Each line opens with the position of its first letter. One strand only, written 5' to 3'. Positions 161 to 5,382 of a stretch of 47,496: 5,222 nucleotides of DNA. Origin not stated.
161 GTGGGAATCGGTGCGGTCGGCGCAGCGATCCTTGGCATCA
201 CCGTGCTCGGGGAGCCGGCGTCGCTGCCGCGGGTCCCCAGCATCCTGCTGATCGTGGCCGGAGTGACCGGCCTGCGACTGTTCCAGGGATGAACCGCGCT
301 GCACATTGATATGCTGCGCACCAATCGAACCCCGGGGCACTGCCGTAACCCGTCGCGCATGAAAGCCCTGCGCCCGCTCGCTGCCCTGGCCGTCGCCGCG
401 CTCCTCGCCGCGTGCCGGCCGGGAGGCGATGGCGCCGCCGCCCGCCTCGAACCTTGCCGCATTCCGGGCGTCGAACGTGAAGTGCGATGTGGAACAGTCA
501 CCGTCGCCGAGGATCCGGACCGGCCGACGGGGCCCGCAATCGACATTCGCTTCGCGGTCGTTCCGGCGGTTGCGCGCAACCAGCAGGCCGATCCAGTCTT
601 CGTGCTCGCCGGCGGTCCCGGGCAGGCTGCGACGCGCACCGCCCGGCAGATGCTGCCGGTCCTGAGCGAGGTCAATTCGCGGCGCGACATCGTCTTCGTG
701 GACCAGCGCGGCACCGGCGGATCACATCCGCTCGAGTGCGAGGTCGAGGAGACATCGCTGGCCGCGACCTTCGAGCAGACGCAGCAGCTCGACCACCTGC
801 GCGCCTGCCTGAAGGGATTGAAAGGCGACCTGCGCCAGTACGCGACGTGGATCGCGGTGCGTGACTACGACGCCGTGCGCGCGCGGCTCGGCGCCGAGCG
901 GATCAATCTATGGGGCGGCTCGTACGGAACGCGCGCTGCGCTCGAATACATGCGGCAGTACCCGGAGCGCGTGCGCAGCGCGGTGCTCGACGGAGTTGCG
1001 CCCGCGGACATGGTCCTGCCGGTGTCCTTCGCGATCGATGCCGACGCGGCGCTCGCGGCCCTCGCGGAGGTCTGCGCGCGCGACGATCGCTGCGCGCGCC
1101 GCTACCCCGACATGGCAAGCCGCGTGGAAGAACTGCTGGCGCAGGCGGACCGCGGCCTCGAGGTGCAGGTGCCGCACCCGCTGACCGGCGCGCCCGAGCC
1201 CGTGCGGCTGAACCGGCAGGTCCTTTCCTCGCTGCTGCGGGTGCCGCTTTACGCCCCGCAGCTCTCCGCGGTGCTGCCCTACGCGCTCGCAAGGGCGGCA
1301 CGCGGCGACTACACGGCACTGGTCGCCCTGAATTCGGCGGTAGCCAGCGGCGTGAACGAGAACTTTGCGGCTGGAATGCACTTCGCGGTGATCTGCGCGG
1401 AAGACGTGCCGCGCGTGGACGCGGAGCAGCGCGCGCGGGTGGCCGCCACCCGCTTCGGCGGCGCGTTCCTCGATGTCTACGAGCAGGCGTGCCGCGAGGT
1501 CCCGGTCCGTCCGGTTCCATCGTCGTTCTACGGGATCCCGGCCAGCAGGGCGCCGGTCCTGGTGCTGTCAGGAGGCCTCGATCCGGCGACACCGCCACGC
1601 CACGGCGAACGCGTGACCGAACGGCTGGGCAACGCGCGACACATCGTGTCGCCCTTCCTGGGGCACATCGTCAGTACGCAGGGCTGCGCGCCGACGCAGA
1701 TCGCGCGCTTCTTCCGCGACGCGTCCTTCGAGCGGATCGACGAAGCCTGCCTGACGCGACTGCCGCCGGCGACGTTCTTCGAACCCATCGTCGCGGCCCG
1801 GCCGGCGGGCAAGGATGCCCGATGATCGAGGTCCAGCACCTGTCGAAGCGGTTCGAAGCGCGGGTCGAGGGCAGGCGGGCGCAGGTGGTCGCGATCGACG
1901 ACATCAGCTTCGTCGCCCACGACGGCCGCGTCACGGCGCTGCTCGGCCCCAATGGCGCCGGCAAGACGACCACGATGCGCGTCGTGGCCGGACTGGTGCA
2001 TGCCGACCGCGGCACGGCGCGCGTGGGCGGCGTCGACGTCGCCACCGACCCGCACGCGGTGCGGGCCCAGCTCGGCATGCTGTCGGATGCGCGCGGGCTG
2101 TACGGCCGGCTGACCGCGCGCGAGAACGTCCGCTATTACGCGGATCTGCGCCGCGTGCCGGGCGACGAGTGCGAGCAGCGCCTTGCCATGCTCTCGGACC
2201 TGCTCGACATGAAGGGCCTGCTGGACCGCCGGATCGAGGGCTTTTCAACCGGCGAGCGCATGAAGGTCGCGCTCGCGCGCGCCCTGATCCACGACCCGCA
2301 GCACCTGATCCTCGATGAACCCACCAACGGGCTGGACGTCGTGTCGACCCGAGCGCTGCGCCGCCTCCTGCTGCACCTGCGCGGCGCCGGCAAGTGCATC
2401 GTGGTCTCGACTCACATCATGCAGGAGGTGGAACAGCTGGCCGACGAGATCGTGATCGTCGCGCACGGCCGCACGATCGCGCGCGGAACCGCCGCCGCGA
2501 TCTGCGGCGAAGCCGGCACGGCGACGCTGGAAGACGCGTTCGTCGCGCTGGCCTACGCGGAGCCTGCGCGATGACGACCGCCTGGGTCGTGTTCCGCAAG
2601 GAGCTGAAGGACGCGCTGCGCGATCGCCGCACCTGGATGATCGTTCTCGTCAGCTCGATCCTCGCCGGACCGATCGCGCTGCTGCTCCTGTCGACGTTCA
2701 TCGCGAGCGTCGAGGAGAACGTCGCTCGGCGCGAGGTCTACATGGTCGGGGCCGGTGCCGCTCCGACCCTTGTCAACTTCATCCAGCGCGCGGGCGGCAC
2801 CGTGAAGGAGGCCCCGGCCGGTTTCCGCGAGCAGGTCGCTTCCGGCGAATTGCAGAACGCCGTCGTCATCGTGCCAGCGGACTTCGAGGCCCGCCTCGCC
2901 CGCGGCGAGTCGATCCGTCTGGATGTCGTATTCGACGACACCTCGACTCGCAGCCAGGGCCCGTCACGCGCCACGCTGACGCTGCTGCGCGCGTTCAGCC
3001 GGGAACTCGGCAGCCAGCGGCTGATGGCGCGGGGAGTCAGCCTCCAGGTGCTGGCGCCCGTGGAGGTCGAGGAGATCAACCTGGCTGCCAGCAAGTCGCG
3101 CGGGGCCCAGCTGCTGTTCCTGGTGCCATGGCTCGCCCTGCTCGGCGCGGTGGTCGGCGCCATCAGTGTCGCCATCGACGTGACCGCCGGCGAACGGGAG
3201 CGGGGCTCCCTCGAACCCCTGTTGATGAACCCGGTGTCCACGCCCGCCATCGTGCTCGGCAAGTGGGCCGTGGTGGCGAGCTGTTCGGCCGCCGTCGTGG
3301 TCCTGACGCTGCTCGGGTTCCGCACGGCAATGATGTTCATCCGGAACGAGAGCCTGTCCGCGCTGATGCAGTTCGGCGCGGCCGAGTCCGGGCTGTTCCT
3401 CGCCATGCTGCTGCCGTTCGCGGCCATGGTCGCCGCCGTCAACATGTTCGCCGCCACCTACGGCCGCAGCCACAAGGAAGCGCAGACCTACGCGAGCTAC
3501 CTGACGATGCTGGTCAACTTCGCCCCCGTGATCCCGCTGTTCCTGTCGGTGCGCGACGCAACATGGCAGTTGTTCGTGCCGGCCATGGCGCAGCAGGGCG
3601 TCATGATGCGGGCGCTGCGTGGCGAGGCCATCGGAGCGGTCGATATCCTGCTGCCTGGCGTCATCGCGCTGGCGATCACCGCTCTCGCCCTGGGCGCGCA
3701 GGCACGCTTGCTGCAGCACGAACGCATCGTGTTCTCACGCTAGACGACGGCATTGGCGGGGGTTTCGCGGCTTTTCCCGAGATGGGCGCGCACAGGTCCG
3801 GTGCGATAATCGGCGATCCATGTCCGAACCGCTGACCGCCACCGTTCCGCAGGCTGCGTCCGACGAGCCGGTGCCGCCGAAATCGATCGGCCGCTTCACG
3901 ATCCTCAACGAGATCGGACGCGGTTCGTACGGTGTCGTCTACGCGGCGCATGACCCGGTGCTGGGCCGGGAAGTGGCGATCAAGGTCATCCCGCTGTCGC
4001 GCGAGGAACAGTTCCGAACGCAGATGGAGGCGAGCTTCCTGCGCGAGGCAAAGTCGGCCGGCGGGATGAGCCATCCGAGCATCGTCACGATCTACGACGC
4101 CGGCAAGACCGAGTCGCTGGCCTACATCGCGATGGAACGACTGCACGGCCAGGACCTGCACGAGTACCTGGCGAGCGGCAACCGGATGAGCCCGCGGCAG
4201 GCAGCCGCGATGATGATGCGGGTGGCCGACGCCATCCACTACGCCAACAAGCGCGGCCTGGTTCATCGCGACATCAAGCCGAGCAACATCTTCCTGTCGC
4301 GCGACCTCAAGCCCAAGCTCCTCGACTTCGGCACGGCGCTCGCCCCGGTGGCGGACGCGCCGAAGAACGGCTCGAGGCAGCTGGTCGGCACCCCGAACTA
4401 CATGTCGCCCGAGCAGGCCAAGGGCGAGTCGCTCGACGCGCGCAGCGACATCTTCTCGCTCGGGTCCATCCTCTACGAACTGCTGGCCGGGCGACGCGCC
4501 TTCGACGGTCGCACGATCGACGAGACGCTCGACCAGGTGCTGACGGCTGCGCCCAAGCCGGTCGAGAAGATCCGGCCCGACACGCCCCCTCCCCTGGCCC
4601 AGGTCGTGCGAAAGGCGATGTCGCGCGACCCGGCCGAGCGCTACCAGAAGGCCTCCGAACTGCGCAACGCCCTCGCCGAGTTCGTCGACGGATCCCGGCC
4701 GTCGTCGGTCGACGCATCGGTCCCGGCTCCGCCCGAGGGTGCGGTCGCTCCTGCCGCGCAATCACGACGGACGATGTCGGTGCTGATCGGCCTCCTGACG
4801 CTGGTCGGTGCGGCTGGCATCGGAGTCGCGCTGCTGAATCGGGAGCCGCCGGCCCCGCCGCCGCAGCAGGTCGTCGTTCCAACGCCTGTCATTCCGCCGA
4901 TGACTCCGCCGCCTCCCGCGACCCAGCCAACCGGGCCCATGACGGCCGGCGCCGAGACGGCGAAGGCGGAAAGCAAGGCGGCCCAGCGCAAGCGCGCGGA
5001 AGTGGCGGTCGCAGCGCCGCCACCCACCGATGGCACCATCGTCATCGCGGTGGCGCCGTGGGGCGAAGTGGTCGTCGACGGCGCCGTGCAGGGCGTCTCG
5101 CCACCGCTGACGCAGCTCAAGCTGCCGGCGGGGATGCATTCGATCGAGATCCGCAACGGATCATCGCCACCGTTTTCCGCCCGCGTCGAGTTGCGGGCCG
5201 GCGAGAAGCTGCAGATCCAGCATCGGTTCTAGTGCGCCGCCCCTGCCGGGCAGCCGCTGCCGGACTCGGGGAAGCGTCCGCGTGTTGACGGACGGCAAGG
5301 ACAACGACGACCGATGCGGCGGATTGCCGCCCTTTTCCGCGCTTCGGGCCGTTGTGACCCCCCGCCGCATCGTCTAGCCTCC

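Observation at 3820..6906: Tandem active kinase / degenerate pseudokinase paralogues, each a single-pass membrane protein with a PEGA ectodomain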

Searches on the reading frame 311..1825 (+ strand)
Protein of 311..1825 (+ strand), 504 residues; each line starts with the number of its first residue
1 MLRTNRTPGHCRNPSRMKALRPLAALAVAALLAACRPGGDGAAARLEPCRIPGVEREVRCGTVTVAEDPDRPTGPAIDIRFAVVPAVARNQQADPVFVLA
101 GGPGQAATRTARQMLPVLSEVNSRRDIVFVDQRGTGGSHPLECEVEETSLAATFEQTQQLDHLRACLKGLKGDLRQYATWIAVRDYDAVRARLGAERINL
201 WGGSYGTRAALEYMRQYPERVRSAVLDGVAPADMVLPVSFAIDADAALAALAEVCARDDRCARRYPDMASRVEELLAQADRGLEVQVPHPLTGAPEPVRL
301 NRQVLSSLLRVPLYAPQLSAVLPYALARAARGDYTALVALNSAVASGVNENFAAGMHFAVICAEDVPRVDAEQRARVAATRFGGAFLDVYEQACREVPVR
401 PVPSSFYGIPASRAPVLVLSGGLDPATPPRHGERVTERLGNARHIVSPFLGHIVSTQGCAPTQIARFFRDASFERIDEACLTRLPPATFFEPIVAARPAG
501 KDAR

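Call 5: search_protein_families(library=pfam, proteins=[window:311-1825:+], max_evalue=0.01)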
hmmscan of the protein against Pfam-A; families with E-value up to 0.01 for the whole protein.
window:311-1825:+ (504 aa): 3 families
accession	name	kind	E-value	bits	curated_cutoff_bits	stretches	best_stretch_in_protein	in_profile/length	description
PF00561.26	Abhydrolase_1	-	2.9e-19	70.1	25.8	1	95-234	2-106/245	alpha/beta hydrolase fold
PF08386.16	Abhydrolase_4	-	4.2e-13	49.7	21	1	391-480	12-103/103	TAP-like protein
PF12146.15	Hydrolase_4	-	7.2e-06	25.9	27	0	127-274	34-153/239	Serine aminopeptidase, S33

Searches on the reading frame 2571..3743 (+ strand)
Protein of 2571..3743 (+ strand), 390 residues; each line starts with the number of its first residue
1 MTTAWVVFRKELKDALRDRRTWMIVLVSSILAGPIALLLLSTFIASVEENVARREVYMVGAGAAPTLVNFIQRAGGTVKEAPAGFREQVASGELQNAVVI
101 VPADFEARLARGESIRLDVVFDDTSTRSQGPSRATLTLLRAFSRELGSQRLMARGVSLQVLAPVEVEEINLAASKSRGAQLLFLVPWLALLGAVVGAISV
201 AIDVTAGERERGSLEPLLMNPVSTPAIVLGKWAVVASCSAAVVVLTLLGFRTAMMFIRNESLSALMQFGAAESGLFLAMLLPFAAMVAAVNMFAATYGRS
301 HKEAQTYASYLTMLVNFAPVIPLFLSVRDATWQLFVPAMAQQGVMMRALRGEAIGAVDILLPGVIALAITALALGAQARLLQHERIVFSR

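Call 5: search_protein_families(library=pfam, proteins=[window:2571-3743:+], max_evalue=0.01)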
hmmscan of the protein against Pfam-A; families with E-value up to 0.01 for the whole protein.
window:2571-3743:+ (390 aa): 4 families
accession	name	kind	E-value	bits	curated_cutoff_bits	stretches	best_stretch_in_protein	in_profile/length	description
PF12679.13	ABC2_membrane_2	-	1.8e-20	73.8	27.2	1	5-320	1-201/283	ABC-2 family transporter protein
PF12698.13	ABC2_membrane_3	-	8.2e-20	71.6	31.6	1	29-375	6-342/347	ABC-2 family transporter protein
PF01061.29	ABC2_membrane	-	0.00019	21.5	26.9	1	186-317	52-175/211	ABC-2 type transporter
PF12730.13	ABC2_membrane_4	-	0.0005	20.5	27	1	198-290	65-158/179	ABC-2 family transporter protein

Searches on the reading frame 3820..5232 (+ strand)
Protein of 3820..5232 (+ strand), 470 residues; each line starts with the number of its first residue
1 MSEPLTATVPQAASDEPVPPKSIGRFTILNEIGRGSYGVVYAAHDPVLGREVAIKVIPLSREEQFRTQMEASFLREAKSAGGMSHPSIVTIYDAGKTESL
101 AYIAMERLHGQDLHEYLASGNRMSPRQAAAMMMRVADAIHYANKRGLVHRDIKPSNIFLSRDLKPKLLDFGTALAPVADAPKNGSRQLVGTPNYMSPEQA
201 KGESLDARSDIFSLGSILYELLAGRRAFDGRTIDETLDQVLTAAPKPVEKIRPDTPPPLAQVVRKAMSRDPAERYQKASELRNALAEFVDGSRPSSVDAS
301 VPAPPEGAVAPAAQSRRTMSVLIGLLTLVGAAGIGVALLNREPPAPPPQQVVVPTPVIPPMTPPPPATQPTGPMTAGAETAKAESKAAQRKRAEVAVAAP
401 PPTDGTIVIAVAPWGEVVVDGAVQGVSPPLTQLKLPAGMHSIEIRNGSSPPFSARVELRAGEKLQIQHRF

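Call 4: search_protein_families(library=ncbifam, proteins=[window:3820-5232:+], max_evalue=0.01)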
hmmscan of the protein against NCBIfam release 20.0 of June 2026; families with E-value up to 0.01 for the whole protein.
window:3820-5232:+ (470 aa): 17 families
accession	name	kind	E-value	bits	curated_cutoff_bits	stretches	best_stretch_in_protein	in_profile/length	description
NF033483.0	PknB_PASTA_kin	equivalog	4.1e-82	277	450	1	24-299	7-279/563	Stk1 family PASTA domain-containing Ser/Thr kinase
NF052427.1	StpK7MSMEG_1200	equivalog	3e-51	174.6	900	1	21-341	4-320/601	serine/threonine protein kinase StpK7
TIGR03903.1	TOMM_kin_cyc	equivalog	3.4e-41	141.1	705.75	1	49-287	3-246/1267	TOMM system kinase/cyclase fusion protein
NF047741.1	antiphage_MADS6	equivalog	4.7e-41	141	460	2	128-302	301-473/612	methylation-associated defense system protein kinase MAD6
NF009651.0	PRK13184.1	equivalog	3.9e-39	134.3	839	1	23-293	1-295/932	serine/threonine-protein kinase PknD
NF053615.1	SerThrKinAfsKStmc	equivalog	2.2e-29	102.7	1300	1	20-407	9-370/809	protein serine/threonine kinase AfsK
NF038150.1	lanthi_synth_IV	equivalog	1.4e-28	99.8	650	1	4-297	168-460/851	class IV lanthionine synthetase LanL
NF033442.0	BREX_PglW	equivalog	2.3e-19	68.7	990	1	60-294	244-493/1391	BREX system serine/threonine kinase PglW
NF043056.1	T4SS_LegK1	equivalog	4.5e-13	48.6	550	1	31-221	78-283/516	Dot/Icm T4SS effector kinase LegK1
NF038151.1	lanthi_synth_III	equivalog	5.9e-13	48.1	575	1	66-229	269-430/833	class III lanthionine synthetase LanKC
NF058632.1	SerThrKinPrkT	equivalog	9.3e-09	34.7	280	1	25-161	22-152/322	serine/threonine protein kinase PrkT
TIGR03724.2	arch_bud32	equivalog_domain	1.6e-08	34.3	125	1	64-173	37-131/193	KEOPS complex kinase/ATPase Bud32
NF007174.0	PRK09605.1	equivalog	6.9e-07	28.1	447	1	65-173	381-473/535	bifunctional N(6)-L-threonylcarbamoyladenine synthase/serine/threonine protein kinase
NF011462.0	PRK14879.1-3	equivalog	3.7e-05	23.5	174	1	65-174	39-129/192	Kae1-associated kinase Bud32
NF033761.1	gliding_GltJ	equivalog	5.9e-05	22.4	450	1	248-432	306-488/671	adventurous gliding motility protein GltJ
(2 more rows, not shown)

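Call 5: search_protein_families(library=pfam, proteins=[window:3820-5232:+], max_evalue=0.01)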
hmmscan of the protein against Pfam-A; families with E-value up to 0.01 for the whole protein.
window:3820-5232:+ (470 aa): 7 families
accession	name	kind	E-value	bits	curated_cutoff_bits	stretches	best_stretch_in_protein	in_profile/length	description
PF00069.31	Pkinase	-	4.8e-49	167.5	31.7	1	27-276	2-253/263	Protein kinase domain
PF07714.23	PK_Tyr_Ser-Thr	-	8e-32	111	23.1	1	27-276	2-250/258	Protein tyrosine and serine/threonine kinase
PF06293.20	Kdo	-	3e-08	33.8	21.3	1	66-170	57-166/207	Lipopolysaccharide kinase (Kdo/WaaP) family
PF01636.29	APH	-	3.9e-06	27.3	23.2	0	40-138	13-103/239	Phosphotransferase enzyme family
PF03109.22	ABC1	-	0.00012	21.8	22.9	1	101-173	143-214/244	ABC1 atypical kinase-like domain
PF08308.17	PEGA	-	0.002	18.4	20.8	1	407-469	4-66/71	PEGA domain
PF17667.7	Pkinase_fungal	-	0.0066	15.6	24.1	0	143-219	304-381/387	Fungal protein kinase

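Call 9: search_solved_structures(query=window:3820-5232:+, max_evalue=1e-20, show_alignments=1)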
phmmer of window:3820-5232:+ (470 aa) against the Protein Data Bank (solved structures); distinct sequences matched with E-value up to 1e-20: 408 (the best 60 are shown).
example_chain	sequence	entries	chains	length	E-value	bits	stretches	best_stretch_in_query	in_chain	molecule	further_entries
3f61_A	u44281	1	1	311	3.8e-47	164.5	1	24-298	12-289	Serine/threonine-protein kinase pknB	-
1mru_A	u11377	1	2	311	4.4e-47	164.3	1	24-298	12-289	Probable serine/threonine-protein kinase pknB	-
1o6y_A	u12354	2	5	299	2.3e-46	161.9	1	18-286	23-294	SERINE/THREONINE-PROTEIN KINASE PKNB | Probable serine/threonine-protein kinase pknB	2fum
5u94_A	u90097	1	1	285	2.8e-46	161.6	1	24-287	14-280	Serine/threonine-protein kinase PknB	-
6b2p_A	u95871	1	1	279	3.7e-46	161.2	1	24-286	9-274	Serine/threonine-protein kinase PknB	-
3ori_A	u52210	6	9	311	5.8e-46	160.6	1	24-298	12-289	Serine/threonine protein kinase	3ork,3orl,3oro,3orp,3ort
3orm_A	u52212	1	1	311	5.9e-46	160.5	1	24-298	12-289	Serine/threonine protein kinase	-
3f69_A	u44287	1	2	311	7.9e-46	160.1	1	24-298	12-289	Serine/threonine-protein kinase pknB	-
6i2p_A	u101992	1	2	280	3.4e-45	158.1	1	24-286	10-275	Serine/threonine-protein kinase PknB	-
9ymt_A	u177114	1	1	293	8.7e-45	156.7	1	25-293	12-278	Serine/Threonine Kinase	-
4eqm_A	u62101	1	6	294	8.8e-45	156.7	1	25-293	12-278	Protein kinase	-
9ruj_A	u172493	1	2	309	6.7e-43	150.5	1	23-287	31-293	Serine/threonine-protein kinase StkP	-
9ruk_A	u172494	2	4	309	8.6e-43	150.1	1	23-287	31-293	Serine/threonine-protein kinase StkP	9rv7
9ru3_A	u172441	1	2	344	1.1e-42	149.8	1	23-288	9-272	Serine/threonine-protein kinase StkP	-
4x3f_A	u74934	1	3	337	2.3e-41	145.5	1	23-318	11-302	Serine/threonine-protein kinase PknA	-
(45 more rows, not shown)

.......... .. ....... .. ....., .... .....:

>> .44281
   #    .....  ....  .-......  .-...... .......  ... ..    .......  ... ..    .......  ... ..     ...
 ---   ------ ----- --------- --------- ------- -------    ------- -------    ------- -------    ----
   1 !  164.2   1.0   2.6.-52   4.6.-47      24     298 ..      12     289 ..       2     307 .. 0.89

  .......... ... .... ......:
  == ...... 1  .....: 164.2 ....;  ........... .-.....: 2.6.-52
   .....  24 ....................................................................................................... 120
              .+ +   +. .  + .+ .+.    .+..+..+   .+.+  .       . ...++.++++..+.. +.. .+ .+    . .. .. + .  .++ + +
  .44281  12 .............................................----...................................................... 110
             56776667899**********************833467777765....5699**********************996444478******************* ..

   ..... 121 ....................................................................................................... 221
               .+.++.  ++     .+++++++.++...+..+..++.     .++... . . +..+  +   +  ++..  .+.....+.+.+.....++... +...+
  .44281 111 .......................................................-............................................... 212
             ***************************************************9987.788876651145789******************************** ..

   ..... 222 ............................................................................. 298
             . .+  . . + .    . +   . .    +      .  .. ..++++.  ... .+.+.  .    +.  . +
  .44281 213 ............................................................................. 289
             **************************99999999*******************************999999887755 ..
